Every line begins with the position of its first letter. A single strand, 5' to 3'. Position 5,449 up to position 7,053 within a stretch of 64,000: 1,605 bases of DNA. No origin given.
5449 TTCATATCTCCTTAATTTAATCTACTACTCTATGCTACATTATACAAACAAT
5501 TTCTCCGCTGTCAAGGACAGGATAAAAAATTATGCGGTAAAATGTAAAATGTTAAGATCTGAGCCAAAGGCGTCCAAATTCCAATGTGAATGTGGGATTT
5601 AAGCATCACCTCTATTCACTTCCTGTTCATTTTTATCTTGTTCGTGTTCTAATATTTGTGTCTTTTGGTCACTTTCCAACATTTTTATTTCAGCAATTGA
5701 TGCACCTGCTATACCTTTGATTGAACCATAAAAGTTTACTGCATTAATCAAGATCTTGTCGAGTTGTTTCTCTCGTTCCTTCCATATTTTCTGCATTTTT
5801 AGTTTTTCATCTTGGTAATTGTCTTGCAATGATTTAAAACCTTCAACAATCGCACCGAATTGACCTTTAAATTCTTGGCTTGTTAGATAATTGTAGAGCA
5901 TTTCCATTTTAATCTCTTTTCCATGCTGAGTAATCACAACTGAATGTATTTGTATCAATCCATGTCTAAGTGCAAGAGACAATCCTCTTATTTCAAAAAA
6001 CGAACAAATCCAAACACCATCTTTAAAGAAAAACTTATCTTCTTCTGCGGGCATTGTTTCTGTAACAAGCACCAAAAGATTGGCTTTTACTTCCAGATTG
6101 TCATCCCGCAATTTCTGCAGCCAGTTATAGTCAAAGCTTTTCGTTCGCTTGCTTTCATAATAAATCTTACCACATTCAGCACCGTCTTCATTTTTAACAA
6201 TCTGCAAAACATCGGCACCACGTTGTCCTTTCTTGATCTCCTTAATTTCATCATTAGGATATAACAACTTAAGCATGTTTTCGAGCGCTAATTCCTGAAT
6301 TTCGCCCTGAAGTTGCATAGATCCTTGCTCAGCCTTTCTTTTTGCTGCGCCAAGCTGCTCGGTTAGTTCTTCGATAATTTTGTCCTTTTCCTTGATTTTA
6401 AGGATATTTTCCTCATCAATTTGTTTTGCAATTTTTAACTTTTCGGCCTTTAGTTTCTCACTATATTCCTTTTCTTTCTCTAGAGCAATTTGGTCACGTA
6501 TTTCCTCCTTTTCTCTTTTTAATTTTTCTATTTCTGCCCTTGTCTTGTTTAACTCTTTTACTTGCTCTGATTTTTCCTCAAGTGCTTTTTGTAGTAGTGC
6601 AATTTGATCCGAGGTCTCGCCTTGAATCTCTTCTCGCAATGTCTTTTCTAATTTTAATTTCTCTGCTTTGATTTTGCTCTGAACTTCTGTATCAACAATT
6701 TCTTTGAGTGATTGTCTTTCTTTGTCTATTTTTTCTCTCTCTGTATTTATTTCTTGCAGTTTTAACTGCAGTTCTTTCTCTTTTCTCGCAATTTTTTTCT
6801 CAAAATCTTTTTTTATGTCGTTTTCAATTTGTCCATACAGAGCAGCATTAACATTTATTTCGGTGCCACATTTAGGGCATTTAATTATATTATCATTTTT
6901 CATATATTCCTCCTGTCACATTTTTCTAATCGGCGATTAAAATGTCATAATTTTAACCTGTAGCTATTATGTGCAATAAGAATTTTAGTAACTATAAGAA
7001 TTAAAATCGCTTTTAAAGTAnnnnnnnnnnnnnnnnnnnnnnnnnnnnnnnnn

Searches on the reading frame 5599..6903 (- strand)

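Call 11: search_protein_families(library=pfam, proteins=[window:5599-6903:-])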
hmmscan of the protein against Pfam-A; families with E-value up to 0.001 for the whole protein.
window:5599-6903:- (434 aa): 1 family
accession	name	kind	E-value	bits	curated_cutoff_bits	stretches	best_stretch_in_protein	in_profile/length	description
PF09903.14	DUF2130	-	2.5e-56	191.3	26.7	1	168-410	3-251/255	Uncharacterized protein conserved in bacteria (DUF2130)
